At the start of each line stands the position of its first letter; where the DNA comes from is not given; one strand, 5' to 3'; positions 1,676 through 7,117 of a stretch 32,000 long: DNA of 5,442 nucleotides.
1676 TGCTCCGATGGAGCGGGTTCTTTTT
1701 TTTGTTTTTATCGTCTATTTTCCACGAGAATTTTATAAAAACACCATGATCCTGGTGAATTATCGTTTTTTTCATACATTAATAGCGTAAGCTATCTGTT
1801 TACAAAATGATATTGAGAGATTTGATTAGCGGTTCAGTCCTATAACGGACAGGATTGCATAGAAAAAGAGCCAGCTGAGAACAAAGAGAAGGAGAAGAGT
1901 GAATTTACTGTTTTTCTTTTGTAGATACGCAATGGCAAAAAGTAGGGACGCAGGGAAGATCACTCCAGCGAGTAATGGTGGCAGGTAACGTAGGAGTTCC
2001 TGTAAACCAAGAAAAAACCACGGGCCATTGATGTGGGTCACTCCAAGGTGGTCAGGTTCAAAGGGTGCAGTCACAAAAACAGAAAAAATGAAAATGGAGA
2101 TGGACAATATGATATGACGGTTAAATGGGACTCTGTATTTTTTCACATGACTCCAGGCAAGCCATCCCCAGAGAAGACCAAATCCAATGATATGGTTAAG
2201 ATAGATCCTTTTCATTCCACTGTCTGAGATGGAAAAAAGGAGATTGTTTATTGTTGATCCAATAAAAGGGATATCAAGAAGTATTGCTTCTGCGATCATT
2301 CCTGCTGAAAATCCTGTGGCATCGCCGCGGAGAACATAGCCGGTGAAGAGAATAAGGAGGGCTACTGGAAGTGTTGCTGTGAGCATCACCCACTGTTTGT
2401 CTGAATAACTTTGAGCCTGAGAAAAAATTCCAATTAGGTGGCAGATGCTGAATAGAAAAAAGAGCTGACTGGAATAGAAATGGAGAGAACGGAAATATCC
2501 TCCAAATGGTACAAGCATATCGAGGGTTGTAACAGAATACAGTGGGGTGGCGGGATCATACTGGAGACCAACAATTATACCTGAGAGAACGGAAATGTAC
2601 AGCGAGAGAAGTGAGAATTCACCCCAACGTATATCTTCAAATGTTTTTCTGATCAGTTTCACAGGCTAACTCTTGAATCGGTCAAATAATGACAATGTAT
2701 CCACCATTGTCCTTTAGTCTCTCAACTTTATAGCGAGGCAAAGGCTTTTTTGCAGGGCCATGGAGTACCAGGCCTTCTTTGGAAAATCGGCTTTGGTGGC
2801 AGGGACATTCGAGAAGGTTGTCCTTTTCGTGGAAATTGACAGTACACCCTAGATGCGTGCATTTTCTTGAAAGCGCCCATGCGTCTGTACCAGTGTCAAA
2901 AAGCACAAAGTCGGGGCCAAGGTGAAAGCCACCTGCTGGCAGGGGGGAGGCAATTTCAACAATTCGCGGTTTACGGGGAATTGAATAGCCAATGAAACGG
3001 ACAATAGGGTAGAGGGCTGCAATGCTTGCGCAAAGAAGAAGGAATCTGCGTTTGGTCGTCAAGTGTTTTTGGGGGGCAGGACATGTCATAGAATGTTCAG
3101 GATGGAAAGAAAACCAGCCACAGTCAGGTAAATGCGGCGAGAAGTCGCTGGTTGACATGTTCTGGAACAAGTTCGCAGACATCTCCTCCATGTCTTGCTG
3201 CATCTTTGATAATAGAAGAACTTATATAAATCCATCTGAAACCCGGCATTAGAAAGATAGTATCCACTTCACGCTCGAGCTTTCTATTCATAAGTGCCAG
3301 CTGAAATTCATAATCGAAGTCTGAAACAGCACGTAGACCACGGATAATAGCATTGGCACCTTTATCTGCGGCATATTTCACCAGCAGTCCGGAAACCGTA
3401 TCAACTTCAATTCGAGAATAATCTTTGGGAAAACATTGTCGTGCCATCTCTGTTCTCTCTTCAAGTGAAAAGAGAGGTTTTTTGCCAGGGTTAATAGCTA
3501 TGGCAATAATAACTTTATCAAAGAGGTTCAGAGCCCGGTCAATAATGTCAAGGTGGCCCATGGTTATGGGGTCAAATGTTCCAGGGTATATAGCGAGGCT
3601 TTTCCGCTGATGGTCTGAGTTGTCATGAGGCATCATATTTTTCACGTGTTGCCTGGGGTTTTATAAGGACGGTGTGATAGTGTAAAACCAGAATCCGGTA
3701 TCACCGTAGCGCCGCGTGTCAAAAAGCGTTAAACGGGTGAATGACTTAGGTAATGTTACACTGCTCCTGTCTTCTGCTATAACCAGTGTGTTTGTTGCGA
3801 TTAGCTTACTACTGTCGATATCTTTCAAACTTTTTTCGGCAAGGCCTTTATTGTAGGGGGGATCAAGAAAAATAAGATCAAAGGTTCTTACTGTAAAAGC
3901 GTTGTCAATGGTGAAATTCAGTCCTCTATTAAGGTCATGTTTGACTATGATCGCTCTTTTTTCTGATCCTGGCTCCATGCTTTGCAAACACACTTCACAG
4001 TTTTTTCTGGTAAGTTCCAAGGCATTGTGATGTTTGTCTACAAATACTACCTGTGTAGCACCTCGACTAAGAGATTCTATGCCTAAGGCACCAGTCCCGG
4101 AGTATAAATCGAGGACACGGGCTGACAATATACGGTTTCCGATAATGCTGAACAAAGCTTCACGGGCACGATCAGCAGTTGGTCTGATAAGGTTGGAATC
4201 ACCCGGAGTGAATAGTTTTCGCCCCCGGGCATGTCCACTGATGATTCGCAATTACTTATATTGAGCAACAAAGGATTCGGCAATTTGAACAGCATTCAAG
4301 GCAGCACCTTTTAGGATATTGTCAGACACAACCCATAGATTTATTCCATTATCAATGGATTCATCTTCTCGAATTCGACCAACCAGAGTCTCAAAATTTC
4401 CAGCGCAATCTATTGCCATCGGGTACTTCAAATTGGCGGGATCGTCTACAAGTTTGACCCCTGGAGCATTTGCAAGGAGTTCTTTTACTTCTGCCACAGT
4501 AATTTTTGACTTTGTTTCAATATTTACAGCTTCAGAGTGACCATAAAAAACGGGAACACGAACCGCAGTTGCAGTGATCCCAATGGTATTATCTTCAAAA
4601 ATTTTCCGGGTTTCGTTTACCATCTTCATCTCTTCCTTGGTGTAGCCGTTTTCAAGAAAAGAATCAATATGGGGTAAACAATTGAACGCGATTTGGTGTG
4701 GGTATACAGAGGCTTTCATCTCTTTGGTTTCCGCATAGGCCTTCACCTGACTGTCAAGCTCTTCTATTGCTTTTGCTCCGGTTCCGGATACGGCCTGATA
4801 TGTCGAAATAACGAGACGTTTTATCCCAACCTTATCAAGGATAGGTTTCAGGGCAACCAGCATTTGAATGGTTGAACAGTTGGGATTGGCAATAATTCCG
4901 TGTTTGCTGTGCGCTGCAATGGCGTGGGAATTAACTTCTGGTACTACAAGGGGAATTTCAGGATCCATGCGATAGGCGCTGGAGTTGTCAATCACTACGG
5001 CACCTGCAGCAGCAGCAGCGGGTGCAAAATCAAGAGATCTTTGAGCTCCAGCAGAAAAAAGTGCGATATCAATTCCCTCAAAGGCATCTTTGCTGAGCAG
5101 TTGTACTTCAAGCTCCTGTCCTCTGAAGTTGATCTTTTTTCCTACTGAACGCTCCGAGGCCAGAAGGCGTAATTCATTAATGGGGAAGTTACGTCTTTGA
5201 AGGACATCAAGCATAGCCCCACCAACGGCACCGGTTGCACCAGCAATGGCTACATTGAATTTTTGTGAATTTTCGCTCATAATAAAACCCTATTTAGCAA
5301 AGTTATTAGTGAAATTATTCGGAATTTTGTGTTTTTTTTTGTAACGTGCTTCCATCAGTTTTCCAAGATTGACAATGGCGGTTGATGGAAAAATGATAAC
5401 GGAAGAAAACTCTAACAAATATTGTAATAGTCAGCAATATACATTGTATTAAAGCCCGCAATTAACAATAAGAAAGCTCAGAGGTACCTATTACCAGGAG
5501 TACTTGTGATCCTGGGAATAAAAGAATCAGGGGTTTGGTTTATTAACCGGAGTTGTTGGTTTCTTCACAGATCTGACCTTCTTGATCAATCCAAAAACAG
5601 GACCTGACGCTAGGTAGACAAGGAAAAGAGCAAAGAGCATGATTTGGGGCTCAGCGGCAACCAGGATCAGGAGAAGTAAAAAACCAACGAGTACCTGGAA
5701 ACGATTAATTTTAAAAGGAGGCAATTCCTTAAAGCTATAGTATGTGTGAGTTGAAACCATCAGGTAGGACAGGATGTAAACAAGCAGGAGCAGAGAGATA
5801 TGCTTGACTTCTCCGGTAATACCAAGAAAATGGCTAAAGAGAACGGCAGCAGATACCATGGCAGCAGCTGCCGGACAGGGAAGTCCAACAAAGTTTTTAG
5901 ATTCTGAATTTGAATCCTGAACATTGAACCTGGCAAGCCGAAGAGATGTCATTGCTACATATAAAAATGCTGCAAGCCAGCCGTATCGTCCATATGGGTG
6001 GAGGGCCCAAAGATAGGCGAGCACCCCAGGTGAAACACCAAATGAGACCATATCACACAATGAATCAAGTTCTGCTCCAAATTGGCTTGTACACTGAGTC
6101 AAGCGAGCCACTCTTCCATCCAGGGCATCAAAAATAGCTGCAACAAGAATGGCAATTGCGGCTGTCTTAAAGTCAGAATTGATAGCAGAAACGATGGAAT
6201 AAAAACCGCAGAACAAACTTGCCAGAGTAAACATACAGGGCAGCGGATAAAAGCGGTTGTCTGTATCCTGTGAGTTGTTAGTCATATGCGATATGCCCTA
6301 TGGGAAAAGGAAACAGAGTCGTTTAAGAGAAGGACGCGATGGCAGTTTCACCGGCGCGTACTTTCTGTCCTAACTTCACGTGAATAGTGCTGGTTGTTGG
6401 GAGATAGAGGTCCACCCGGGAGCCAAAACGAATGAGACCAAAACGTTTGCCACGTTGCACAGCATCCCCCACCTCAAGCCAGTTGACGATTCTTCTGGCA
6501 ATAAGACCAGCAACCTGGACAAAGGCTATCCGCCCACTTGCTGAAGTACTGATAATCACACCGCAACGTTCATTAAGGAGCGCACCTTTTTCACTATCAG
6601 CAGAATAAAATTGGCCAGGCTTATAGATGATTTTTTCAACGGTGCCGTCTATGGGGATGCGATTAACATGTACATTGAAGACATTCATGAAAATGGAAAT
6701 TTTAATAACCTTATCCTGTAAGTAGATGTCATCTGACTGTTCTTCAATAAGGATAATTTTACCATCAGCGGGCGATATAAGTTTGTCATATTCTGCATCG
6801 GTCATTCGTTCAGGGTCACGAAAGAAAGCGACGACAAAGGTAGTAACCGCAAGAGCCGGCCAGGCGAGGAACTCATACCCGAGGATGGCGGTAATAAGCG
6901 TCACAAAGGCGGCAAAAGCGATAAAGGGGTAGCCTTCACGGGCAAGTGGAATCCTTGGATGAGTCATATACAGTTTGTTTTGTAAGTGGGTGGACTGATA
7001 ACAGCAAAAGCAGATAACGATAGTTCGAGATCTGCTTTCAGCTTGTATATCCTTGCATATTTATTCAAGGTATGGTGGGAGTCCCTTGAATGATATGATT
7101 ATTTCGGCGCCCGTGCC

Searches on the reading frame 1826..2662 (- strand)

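Call 43: search_protein_families(library=pfam, proteins=[window:1826-2662:-])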
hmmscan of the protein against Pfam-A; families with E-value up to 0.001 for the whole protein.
window:1826-2662:- (278 aa): 2 families
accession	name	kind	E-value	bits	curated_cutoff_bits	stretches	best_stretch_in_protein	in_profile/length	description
PF00033.24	Cytochrome_B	-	7.2e-12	46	27.2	1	14-159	17-169/189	Cytochrome b/b6/petB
PF13631.11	Cytochrom_B_N_2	-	3.8e-09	37.2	27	1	67-164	2-104/169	Cytochrome b(N-terminal)/b6/petB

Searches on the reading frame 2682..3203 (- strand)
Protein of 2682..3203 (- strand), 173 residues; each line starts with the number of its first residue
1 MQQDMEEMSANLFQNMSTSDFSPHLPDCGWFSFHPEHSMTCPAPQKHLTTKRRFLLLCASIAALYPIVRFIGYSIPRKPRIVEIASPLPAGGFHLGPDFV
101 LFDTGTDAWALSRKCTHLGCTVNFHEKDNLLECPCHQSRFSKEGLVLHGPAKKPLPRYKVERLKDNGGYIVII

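Call 44: search_protein_families(library=pfam, proteins=[window:2682-3203:-])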
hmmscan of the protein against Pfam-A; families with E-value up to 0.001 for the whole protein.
window:2682-3203:- (173 aa): 1 family
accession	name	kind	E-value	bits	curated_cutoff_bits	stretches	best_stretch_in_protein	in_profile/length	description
PF00355.32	Rieske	-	1.2e-10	41.6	20.3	1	95-158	22-87/88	Rieske [2Fe-2S] domain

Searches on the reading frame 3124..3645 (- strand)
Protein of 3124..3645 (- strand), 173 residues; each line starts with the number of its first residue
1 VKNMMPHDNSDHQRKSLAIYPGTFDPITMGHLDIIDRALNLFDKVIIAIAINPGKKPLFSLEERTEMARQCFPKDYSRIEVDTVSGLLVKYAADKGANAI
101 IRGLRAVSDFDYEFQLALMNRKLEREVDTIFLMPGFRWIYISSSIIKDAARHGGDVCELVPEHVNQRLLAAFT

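Call 44: search_protein_families(library=pfam, proteins=[window:3124-3645:-])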
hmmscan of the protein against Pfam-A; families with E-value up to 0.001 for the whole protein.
window:3124-3645:- (173 aa): 1 family
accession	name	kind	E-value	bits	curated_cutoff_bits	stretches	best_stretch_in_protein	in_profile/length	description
PF01467.32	CTP_transf_like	-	3.1e-28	99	21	1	19-148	1-132/133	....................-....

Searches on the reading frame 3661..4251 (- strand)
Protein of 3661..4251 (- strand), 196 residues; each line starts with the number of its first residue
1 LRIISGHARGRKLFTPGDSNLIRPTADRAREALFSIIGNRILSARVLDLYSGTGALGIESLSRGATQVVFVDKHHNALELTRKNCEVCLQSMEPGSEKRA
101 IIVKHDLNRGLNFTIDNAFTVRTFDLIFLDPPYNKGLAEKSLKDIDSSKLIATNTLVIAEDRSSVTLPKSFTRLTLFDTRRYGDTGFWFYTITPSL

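Call 44: search_protein_families(library=pfam, proteins=[window:3661-4251:-])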
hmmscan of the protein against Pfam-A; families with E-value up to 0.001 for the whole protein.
window:3661-4251:- (196 aa): 2 families
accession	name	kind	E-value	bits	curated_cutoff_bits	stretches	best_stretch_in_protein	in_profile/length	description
PF03602.21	Cons_hypoth95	-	3.2e-46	157.7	24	1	1-190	1-181/182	Conserved hypothetical protein 95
PF05175.20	MTS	-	6.4e-08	32.8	23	1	26-138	16-113/170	Methyltransferase small domain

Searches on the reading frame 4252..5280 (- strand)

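Call 43: search_protein_families(library=pfam, proteins=[window:4252-5280:-])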
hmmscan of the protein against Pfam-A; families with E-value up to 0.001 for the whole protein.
window:4252-5280:- (342 aa): 3 families
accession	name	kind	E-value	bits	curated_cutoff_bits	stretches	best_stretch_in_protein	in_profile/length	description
PF02774.23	Semialdhyde_dhC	-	2.4e-59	201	26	1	144-324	1-184/184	Semialdehyde dehydrogenase, dimerisation domain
PF01118.30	Semialdhyde_dh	-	8e-36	123.5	26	1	9-123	1-120/121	Semialdehyde dehydrogenase, NAD binding domain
PF02800.25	Gp_dh_C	-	0.00037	20.6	24.4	0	226-273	63-110/158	Glyceraldehyde 3-phosphate dehydrogenase, C-terminal domain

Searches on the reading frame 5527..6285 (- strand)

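Call 43: search_protein_families(library=pfam, proteins=[window:5527-6285:-])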
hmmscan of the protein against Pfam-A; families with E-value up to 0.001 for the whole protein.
window:5527-6285:- (252 aa): 1 family
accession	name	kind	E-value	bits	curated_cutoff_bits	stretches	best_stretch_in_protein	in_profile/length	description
PF01066.26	CDP-OH_P_transf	-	1.1e-21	78.3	22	1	15-160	3-138/152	CDP-alcohol phosphatidyltransferase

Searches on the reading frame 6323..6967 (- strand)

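Call 43: search_protein_families(library=pfam, proteins=[window:6323-6967:-])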
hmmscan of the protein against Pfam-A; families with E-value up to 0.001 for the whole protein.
window:6323-6967:- (214 aa): 1 family
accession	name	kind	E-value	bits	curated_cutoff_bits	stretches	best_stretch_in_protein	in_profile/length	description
PF02666.20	PS_Dcarbxylase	-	1.7e-46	158.8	22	1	42-210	2-197/198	Phosphatidylserine decarboxylase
